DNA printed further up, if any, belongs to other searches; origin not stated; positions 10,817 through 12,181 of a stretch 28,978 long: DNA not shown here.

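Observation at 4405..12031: Orphan pathway: TTT importer, TIM-barrel epimerase, enolase-superfamily enzyme and DHOD-like flavoenzyme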

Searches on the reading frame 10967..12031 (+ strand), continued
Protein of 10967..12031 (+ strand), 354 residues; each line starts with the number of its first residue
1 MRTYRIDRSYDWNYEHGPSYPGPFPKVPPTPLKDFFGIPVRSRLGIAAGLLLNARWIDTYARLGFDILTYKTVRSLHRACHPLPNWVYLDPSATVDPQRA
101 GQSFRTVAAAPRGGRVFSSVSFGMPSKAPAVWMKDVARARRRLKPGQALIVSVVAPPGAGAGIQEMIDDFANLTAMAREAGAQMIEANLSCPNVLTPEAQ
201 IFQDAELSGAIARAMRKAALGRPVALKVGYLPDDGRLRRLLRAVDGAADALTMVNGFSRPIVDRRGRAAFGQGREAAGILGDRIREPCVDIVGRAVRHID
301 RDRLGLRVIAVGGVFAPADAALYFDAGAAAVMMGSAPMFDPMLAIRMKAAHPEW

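Call 107: fold_search(model_id=the predicted structure, library=pdb)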
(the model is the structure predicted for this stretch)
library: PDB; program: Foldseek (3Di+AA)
matches with E <= 10: 1877; with E <= 0.001: 923
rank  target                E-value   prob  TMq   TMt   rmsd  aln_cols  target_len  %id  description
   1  2e68_A                6.8e-19  1.00  0.69  0.78   3.3       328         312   20  Crystal structure of Trypanosoma cruzi dihydroorotate dehydrogenase in complex with dihydroorotate (released 2008-01-15)
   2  2b4g_A                1.1e-18  1.00  0.69  0.78   3.4       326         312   18  dihydroorotate dehydrogenase (released 2005-10-11)
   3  2djx_A                1.4e-18  1.00  0.69  0.77   3.3       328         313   20  Crystal structure of native Trypanosoma cruzi dihydroorotate dehydrogenase (released 2007-06-26)
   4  9vpt_D                1.4e-18  1.00  0.68  0.76   4.0       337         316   18  Crystal structure of the C131A mutant of Trypanosoma brucei DHODH in FMN-oxidized, dihydroorotate-bound form (released 2025-11-26)
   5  2djl_A                1.7e-18  1.00  0.69  0.78   3.3       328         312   20  Crystal structure of Trypanosoma cruzi dihydroorotate dehydrogenase in complex with succinate (released 2007-06-26)
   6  5xfv_B                1.7e-18  1.00  0.68  0.77   3.3       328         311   18  Crystal structures of FMN-bound form of dihydroorotate dehydrogenase from Trypanosoma brucei (released 2018-04-25)
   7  9vpx_D                2.1e-18  1.00  0.69  0.77   3.4       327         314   18  Crystal structure of the C131A mutant of Trypanosoma brucei DHODH in FMN-oxidized, fumarate-bound form (released 2025-11-26)
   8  2e68_B                2.5e-18  1.00  0.69  0.77   3.3       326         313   20  Crystal structure of Trypanosoma cruzi dihydroorotate dehydrogenase in complex with dihydroorotate (released 2008-01-15)
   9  5xfw_D                2.7e-18  1.00  0.67  0.75   3.5       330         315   18  Crystal structures of FMN-free form of dihydroorotate dehydrogenase from Trypanosoma brucei (released 2018-04-25)
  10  3tq0_A                3.2e-18  1.00  0.70  0.79   3.3       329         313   18  Crystal structure of Leishmania major dihydroorotate dehydrogenase in complex with fumarate (released 2012-05-16)
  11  3w88_A                3.5e-18  1.00  0.68  0.76   3.5       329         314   20  Structure of Trypanosoma cruzi dihydroorotate dehydrogenase in complex with SH-1-200 (released 2014-03-12)
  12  3c3n_A                4.4e-18  1.00  0.70  0.79   3.1       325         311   20  Crystal structure of dihydroorotate dehydrogenase from Trypanosoma cruzi strain Y (released 2008-04-29)
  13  5xfv_A                5.0e-18  1.00  0.68  0.76   3.3       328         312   18  Crystal structures of FMN-bound form of dihydroorotate dehydrogenase from Trypanosoma brucei (released 2018-04-25)
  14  9vpr_A                5.0e-18  1.00  0.68  0.76   3.3       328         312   18  Crystal structure of the C131A mutant of Trypanosoma brucei DHODH in FMN-oxidized, ligand-free form (released 2025-11-26)
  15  8ofw_A                6.1e-18  1.00  0.69  0.70   4.4       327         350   18  Crystal structure of the full-length dihydroorotate dehydrogenase from Mycobacterium tuberculosis (released 2023-09-06)
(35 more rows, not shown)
